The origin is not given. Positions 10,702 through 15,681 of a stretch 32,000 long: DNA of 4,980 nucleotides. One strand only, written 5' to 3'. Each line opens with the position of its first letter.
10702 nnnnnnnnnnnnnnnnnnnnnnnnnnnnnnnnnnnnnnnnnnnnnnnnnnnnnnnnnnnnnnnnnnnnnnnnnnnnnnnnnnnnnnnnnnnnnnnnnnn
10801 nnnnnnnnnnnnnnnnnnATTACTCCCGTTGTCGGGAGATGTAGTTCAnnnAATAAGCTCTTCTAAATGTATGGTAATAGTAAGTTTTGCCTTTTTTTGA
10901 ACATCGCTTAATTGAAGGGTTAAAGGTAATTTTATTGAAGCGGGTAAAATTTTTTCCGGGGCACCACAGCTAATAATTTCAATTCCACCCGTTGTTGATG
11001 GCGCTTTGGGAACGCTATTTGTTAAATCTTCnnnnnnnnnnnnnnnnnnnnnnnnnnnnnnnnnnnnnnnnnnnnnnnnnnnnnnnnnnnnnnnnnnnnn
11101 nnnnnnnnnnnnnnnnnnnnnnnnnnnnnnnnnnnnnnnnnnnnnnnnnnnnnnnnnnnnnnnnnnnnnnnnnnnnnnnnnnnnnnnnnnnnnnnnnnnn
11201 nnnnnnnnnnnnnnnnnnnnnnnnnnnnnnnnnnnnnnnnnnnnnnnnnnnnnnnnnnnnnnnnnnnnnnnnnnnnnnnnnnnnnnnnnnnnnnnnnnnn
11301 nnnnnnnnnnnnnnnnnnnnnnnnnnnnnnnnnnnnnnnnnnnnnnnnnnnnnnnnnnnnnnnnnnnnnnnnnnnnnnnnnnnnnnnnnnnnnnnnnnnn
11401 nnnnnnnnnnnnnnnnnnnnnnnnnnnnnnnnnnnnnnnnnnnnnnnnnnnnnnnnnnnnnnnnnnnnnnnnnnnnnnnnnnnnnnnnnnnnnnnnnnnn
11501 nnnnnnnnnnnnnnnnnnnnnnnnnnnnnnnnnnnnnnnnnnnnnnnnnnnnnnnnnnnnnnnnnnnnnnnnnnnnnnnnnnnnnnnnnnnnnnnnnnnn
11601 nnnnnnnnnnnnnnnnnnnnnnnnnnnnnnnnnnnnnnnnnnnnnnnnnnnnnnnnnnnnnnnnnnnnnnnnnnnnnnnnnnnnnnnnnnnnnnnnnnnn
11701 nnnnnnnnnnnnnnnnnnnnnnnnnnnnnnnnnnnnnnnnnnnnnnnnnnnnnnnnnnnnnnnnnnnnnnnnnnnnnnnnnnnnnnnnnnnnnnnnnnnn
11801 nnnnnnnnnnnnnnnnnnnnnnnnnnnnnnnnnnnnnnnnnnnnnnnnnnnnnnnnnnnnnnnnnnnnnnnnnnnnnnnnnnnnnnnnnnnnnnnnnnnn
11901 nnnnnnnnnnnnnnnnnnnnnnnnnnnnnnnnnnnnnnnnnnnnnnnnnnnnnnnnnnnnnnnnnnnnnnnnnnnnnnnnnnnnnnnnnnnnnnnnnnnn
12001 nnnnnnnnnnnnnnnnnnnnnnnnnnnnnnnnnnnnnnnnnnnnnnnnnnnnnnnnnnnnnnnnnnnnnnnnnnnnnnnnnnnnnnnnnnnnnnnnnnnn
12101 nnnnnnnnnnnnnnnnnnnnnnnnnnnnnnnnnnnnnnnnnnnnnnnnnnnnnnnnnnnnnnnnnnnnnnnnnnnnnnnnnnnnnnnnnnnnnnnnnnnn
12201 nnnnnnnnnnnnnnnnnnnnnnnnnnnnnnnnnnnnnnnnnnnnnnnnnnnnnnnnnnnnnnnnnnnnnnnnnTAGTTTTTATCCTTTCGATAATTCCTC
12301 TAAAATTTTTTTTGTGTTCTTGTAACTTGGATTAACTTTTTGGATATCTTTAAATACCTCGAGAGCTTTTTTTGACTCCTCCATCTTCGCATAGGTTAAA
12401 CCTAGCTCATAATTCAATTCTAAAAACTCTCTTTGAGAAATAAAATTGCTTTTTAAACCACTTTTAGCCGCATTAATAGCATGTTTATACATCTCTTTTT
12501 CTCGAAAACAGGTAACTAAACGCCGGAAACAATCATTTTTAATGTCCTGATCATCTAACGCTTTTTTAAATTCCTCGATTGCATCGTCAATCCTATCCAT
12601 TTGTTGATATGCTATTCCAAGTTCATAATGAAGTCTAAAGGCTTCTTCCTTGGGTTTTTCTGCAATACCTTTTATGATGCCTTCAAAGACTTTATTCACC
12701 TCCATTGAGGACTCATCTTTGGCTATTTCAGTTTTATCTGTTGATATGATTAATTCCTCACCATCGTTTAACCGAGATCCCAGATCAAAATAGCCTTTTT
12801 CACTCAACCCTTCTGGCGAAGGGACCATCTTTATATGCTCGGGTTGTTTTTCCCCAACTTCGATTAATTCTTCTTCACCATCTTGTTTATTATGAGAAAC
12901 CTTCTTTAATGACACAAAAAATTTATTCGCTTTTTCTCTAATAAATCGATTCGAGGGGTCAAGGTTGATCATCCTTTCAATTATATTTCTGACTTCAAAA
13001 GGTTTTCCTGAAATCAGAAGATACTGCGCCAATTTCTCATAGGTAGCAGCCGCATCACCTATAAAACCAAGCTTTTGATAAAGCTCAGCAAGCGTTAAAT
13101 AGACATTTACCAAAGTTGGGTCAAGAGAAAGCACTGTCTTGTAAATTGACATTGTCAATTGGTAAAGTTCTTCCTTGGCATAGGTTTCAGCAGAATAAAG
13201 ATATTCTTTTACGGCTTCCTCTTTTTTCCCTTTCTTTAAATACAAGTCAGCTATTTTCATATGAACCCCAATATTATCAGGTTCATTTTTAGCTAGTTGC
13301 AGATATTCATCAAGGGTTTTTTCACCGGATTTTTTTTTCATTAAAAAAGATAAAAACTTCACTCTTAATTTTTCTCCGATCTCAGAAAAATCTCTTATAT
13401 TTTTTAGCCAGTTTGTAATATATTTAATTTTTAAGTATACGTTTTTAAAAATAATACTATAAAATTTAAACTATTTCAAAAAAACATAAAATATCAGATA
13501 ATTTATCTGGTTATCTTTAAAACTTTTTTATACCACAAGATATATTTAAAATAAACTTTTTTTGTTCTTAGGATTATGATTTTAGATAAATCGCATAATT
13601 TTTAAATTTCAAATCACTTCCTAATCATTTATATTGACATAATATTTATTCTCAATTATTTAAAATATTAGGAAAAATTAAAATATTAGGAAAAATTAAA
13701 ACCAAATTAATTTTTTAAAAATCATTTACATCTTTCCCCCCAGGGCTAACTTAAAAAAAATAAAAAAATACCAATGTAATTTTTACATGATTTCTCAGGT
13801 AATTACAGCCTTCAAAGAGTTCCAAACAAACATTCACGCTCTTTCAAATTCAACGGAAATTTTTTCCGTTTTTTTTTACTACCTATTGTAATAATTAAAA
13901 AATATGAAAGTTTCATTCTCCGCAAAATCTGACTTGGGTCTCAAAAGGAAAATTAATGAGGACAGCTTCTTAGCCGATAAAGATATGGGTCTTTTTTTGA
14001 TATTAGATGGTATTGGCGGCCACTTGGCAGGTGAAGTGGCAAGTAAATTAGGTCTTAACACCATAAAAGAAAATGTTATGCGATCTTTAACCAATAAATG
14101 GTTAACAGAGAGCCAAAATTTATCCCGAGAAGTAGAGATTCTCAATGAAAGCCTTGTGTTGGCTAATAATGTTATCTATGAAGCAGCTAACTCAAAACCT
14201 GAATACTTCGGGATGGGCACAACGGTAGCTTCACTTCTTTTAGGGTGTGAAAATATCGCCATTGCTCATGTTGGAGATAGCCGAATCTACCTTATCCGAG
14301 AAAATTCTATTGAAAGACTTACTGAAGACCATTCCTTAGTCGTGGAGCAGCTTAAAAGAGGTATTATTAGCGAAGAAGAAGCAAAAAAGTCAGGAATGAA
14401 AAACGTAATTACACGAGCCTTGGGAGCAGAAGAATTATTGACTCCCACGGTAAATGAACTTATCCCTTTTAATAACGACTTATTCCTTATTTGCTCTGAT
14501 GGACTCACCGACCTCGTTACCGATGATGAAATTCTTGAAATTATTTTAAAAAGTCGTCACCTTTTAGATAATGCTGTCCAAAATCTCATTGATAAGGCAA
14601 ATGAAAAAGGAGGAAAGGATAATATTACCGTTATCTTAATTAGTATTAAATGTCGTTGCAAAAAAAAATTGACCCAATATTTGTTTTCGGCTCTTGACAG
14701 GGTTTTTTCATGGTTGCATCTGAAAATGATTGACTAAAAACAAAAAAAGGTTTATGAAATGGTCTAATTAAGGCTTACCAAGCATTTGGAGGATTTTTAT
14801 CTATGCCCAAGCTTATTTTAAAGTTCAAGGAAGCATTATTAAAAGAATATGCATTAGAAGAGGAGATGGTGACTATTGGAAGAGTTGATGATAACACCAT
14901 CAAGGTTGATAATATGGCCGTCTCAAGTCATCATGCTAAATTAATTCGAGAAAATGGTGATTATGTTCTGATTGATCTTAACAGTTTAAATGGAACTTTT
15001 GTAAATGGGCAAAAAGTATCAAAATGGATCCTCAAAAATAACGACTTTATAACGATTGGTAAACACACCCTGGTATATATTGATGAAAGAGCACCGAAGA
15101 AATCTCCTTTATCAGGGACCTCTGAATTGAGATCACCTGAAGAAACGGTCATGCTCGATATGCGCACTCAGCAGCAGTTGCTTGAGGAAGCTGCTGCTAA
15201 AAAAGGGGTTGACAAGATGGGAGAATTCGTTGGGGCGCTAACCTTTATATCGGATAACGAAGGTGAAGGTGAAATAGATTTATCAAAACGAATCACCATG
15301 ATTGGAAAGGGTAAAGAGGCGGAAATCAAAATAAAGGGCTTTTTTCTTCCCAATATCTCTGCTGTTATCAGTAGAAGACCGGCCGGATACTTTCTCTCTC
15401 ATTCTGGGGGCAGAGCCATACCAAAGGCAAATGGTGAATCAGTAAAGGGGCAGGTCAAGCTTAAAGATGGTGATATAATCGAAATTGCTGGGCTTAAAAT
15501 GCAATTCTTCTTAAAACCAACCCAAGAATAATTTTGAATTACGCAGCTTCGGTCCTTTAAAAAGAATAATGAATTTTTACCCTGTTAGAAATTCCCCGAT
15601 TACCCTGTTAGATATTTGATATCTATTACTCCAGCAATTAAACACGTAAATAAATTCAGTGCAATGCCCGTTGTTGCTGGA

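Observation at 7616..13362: Four-gene MglA-like GTPase operon without MglB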

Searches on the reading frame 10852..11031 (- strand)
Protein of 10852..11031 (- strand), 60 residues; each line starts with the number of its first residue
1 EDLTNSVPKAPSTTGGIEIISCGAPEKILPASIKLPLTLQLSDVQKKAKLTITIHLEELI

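Call 74: search_protein_representatives(alignment_id=A3)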
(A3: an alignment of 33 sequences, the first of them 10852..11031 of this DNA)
Query: 33 sequences, 61 profile positions. Proteins with E-value up to 0.001 (for the whole library): 84; up to 1e-10: 52; up to 1e-30: 0. The best 84 are listed.
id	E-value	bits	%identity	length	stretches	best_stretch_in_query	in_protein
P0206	1.6e-18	82.2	-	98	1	4-61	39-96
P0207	8.1e-18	80.0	-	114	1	5-59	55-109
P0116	9.3e-18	79.8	-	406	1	4-61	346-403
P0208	1.4e-17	79.2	-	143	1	7-61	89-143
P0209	3.5e-17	77.9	-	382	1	7-59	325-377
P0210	4.7e-17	77.5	-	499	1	7-61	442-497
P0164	5.2e-17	77.4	-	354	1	4-60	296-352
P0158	1.2e-16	76.2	-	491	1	2-59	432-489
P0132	1.2e-16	76.2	-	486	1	3-61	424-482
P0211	1.6e-16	75.8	-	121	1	10-61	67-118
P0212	1.7e-16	75.7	-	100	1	6-59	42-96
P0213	5.4e-16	74.1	-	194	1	3-61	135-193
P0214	5.8e-16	74.0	-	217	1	7-61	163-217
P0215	6.3e-16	73.9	-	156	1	4-59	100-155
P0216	1.0e-15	73.2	-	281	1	10-61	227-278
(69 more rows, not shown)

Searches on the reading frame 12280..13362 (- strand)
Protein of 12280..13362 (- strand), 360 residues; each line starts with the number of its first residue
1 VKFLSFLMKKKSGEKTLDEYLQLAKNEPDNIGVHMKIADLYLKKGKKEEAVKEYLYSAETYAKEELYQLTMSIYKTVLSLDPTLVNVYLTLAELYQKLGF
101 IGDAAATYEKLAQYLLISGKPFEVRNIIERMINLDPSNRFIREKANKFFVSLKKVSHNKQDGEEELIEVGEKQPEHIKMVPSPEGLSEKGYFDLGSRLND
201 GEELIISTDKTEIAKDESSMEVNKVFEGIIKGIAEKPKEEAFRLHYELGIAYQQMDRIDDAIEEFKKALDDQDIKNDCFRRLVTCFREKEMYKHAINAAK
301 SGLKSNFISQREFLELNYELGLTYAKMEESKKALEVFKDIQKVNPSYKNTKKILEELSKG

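Call 3: search_protein_families(library=pfam, proteins=[window:12280-13362:-], max_evalue=0.1)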
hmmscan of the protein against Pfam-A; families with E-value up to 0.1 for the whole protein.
window:12280-13362:- (360 aa): 25 families
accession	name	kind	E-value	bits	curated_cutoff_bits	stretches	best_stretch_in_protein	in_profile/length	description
PF07719.23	TPR_2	-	8.6e-14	50.9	27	1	243-270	2-29/34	Tetratricopeptide repeat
PF13181.12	TPR_8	-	2.9e-13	49.3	25.7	3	243-269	2-28/34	Tetratricopeptide repeat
PF14559.12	TPR_19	-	1.9e-12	47.8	25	1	65-112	5-52/68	Tetratricopeptide repeat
PF00515.34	TPR_1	-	5.9e-12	45.3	27.8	2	243-269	2-28/34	Tetratricopeptide repeat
PF13431.12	TPR_17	-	3.5e-11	42.9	24.4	1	74-99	2-27/34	Tetratricopeptide repeat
PF13428.12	TPR_14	-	2.5e-10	40.4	23.5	0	243-270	2-29/44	Tetratricopeptide repeat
PF13414.12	TPR_11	-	2.9e-09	36.9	26.8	1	74-99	17-42/42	TPR repeat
PF13424.12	TPR_12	-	2e-08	34.7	30.1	1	243-272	4-33/77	Tetratricopeptide repeat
PF13432.12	TPR_16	-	1.6e-07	32.1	32.7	0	20-58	20-57/65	Tetratricopeptide repeat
PF13371.12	TPR_9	-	1.4e-06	28.6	35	0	60-110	4-54/73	Tetratricopeptide repeat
PF25064.1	ARM_TT21_5th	-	3.5e-06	27.7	27.8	1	251-342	11-100/117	TT21 fifth ARM repeats domain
PF14561.12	TPR_20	-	1.1e-05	26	25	1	15-56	6-47/90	Tetratricopeptide repeat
PF13174.12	TPR_6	-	0.00011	23.1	26.3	0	246-270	4-28/33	Tetratricopeptide repeat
PF25058.1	ARM_TT21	-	0.00027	21.4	27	0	82-113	54-85/155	Tetratricopeptide repeat protein 21 ARM repeat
PF25063.1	ARM_TT21_C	-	0.00086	19.7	35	1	251-355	104-206/209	Tetratricopeptide repeat protein 21 C-terminal ARM domain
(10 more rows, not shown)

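Call 4: search_protein_families(library=ncbifam, proteins=[window:12280-13362:-], max_evalue=0.1)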
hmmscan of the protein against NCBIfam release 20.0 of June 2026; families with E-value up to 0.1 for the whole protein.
window:12280-13362:- (360 aa): 19 families
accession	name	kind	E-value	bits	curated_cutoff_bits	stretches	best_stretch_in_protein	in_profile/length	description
NF052243.1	T4PFormProtSgmX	equivalog_domain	2.5e-30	105.5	1800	2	7-139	13-145/1065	type IV pili formation protein SgmX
NF040959.1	MamA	equivalog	3.1e-13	49.6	200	2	231-297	130-194/204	magnetosome protein MamA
TIGR02917.1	PEP_TPR_lipo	equivalog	3.1e-08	32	312.2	2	250-348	508-703/899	XrtA/PEP-CTERM system TPR-repeat protein PrsT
NF033762.1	social_mot_Tgl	equivalog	1.2e-07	31.4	225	1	234-272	24-61/252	social motility TPR repeat lipoprotein Tgl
NF008755.0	PRK11788.1-3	equivalog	3.6e-07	29.9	430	2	2-52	42-91/388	lipopolysaccharide assembly protein LapB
NF008757.0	PRK11788.1-5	equivalog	3e-06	26.6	363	0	238-343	103-209/388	lipopolysaccharide assembly protein LapB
TIGR02521.1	type_IV_pilW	equivalog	3.3e-06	26.8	154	1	44-110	24-90/234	type IV pilus biogenesis/stability protein PilW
NF047507.1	TPR_BatC_Lepto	exception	6.1e-06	25.9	175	1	292-359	74-141/214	TPR repeat-containing protein BatC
TIGR02552.1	LcrH_SycD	equivalog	1.6e-05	24.6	104.8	0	7-53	62-108/136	SycD/LcrH family type III secretion system chaperone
NF047558.1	TPR_END_plus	domain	4.5e-05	23.3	32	0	244-271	1-28/56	TPR end-of-group domain-containing protein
NF008756.0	PRK11788.1-4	equivalog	0.00013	21.1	474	0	247-345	112-211/389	lipopolysaccharide assembly protein LapB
NF008753.0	PRK11788.1-1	equivalog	0.00042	19.5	395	1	248-343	113-209/389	lipopolysaccharide assembly protein LapB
NF002725.1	PRK02603.1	equivalog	0.0017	18.4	143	0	243-287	73-117/173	photosystem I assembly protein Ycf3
NF033758.1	gliding_GltE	equivalog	0.002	17.2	225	1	242-347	222-323/411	adventurous gliding motility TPR repeat lipoprotein GltE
TIGR00540.1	TPR_hemY_coli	hypoth_equivalog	0.0039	16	142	1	9-110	289-384/385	heme biosynthesis-associated TPR protein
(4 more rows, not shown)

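Call 89: search_protein_families(library=padloc, proteins=[window:12280-13362:-], max_evalue=0.001)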
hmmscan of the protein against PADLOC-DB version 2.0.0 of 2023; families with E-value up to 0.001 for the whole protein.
window:12280-13362:- (360 aa): 1 family
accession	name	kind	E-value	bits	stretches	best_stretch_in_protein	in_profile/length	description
PDLC04781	PDC-M71B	-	0.00014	18.8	0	108-156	153-201/515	-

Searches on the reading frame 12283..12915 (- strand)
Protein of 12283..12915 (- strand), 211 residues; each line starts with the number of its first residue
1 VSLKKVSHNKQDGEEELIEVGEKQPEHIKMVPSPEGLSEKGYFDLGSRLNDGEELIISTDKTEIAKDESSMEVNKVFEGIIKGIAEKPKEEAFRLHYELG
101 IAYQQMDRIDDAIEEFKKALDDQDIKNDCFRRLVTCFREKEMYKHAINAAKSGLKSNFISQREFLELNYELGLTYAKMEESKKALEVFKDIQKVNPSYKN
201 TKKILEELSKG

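Call 77: search_protein_families(library=ncbifam, proteins=[window:12283-12915:-], max_evalue=0.001)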
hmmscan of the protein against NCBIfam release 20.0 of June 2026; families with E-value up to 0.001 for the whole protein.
window:12283-12915:- (211 aa): 6 families
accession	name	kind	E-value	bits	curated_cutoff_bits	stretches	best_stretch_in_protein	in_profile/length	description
NF052243.1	T4PFormProtSgmX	equivalog_domain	6e-14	51.3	1800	1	27-203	827-1008/1065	type IV pili formation protein SgmX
NF040959.1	MamA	equivalog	5.5e-12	45.6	200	1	82-149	130-195/204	magnetosome protein MamA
NF047507.1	TPR_BatC_Lepto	exception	6.2e-07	29.1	175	1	143-210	74-141/214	TPR repeat-containing protein BatC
NF033762.1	social_mot_Tgl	equivalog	1.1e-06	28.2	225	1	85-123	24-61/252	social motility TPR repeat lipoprotein Tgl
NF047558.1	TPR_END_plus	domain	9.7e-05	22.2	32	0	95-122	1-28/56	TPR end-of-group domain-containing protein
NF008391.2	PRK11189.1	equivalog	0.00079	19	250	0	89-193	61-164/297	lipoprotein NlpI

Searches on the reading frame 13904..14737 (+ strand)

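Call 8: search_protein_families(library=pfam, proteins=[window:13904-14737:+], max_evalue=0.0001)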
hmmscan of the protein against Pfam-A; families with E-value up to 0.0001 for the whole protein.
window:13904-14737:+ (277 aa): 2 families
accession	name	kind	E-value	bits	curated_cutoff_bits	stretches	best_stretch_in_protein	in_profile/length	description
PF00481.26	PP2C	-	2.9e-18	66.9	20.3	1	23-241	29-255/255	Protein phosphatase 2C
PF13672.11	PP2C_2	-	6.1e-09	36.2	24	1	17-209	11-182/209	Protein phosphatase 2C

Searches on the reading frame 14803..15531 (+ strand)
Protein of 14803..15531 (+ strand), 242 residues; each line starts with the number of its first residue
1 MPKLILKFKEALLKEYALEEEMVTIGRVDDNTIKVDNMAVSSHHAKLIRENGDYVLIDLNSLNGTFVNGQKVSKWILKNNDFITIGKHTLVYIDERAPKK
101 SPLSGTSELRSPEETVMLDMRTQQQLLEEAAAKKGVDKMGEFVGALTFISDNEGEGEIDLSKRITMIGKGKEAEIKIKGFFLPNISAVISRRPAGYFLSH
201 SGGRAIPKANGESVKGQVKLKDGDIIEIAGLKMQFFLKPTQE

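Call 8: search_protein_families(library=pfam, proteins=[window:14803-15531:+], max_evalue=0.0001)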
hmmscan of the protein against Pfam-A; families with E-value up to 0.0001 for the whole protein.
window:14803-15531:+ (242 aa): 2 families
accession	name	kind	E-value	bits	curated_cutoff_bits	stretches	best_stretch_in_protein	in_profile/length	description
PF00498.31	FHA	-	1.7e-23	83.2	20.7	1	23-86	1-67/67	FHA domain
PF16697.10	Yop-YscD_cpl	-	4e-17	62.7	33.2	1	14-90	10-88/94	Inner membrane component of T3SS, cytoplasmic domain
